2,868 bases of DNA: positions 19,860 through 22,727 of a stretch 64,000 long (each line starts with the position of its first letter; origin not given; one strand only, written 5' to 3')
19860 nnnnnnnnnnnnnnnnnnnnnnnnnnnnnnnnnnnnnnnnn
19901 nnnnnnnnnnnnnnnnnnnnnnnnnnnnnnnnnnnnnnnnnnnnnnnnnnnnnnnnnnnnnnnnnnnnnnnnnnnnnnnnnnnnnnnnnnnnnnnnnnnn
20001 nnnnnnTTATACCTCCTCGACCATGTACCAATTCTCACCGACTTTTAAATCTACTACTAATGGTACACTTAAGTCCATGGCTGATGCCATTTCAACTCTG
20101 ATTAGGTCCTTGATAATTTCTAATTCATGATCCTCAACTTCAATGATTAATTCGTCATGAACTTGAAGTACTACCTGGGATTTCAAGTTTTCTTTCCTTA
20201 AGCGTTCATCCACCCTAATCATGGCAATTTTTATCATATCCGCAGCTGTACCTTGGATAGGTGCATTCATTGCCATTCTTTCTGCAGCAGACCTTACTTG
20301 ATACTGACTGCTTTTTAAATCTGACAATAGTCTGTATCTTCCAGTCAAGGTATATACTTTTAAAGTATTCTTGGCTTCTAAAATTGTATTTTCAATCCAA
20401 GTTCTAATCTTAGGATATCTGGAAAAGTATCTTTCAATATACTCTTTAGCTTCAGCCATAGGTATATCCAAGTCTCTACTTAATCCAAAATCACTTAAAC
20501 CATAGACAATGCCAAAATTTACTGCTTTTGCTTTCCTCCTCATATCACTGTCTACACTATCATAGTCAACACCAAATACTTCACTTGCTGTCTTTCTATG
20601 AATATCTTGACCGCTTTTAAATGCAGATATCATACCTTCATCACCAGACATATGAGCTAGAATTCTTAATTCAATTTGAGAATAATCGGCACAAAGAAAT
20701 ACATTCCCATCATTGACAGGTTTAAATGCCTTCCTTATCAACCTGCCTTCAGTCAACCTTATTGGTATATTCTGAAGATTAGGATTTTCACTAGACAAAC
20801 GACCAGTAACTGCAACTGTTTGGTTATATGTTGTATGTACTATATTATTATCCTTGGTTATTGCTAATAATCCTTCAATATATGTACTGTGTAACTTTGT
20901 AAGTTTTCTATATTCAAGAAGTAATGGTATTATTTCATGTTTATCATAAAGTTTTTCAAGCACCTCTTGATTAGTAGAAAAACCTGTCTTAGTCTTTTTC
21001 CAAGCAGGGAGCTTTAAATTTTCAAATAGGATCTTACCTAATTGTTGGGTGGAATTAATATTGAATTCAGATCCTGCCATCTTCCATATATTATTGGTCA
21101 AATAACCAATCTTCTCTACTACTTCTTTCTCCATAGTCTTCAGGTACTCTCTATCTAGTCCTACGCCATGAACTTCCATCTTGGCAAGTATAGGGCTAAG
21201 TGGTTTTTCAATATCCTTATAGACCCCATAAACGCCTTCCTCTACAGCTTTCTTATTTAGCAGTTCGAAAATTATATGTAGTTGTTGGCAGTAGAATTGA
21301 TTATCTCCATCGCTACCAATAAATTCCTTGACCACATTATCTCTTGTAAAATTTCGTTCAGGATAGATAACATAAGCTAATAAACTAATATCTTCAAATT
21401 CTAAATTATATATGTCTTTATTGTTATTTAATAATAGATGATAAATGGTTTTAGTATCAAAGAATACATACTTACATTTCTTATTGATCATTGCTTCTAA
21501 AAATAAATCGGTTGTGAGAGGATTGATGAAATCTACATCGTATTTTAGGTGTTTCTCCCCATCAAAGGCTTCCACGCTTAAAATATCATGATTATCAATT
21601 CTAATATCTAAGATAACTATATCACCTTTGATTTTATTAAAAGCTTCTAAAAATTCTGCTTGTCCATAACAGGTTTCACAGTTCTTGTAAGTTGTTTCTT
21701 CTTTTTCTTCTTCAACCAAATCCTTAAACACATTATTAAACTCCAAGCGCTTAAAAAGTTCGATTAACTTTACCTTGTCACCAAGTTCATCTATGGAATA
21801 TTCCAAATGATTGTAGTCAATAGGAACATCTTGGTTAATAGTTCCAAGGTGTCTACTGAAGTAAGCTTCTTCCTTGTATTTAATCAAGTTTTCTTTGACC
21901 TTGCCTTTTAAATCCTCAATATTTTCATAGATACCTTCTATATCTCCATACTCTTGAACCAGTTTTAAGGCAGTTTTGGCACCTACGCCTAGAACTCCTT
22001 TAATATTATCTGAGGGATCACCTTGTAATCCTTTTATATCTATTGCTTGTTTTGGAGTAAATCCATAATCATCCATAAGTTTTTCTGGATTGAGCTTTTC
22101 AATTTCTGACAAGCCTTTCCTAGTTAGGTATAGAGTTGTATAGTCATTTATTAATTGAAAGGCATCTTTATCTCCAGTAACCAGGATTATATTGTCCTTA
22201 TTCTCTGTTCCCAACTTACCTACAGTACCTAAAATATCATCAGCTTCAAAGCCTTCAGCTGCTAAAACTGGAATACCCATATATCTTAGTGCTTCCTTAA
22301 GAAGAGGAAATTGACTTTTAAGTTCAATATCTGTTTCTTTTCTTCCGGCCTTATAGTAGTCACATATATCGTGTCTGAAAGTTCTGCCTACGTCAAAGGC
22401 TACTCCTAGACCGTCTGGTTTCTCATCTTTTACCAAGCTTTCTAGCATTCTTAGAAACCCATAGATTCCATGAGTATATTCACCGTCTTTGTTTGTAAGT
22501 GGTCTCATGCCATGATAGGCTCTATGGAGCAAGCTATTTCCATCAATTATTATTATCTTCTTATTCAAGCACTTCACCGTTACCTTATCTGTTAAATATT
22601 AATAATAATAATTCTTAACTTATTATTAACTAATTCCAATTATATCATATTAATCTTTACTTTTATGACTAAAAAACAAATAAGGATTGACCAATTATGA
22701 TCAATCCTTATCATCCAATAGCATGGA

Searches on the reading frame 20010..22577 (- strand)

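Call 40: search_protein_families(library=ncbifam, proteins=[window:20010-22577:-], max_evalue=0.00001)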
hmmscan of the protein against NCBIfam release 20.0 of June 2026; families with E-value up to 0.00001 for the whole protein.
window:20010-22577:- (856 aa): 14 families
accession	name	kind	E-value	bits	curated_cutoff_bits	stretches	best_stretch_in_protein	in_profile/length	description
NF004397.1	PRK05755.1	equivalog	3.3e-284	945.8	720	1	6-852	1-887/889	DNA polymerase I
TIGR00593.1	pola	equivalog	5.7e-268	891.9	600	1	9-852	2-888/890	DNA polymerase I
NF011547.0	PRK14976.1-4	equivalog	2.7e-76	256.6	305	1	6-287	2-288/291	5'-3' exonuclease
NF011540.0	PRK14975.1-4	equivalog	7.8e-75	252.5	601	1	455-850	191-573/576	bifunctional 3'-5' exonuclease/DNA polymerase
NF011539.0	PRK14975.1-3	equivalog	1.2e-73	248.5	640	1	440-851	216-626/628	bifunctional 3'-5' exonuclease/DNA polymerase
NF011541.0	PRK14975.2-1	equivalog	6.2e-58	196.6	871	1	452-854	210-637/645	bifunctional 3'-5' exonuclease/DNA polymerase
NF011546.0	PRK14976.1-3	equivalog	1.9e-56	191.5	347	1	5-289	2-292/297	5'-3' exonuclease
NF011545.0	PRK14976.1-2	equivalog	3.3e-49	167.7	434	1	5-281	6-286/287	5'-3' exonuclease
NF038380.1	phage_DpoZ_1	exception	1.8e-45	155.5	500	1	455-852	181-604/607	aminoadenine-incorporating DNA polymerase DpoZ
NF011542.0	PRK14975.2-2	equivalog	5e-39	134.1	1061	1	548-822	471-754/802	bifunctional 3'-5' exonuclease/DNA polymerase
NF007017.0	PRK09482.1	equivalog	2.9e-35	122.1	261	1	6-257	3-249/257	flap endonuclease Xni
NF011543.0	PRK14975.2-3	equivalog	6.4e-34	117.1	1139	1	552-850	514-835/853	bifunctional 3'-5' exonuclease/DNA polymerase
NF011538.0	PRK14975.1-1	equivalog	1.2e-21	76.7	389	1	546-836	253-534/557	bifunctional 3'-5' exonuclease/DNA polymerase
NF038381.1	phage_DpoZ_2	exception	7.9e-16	57.5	350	1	479-734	348-622/754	aminoadenine-incorporating DNA polymerase DpoZ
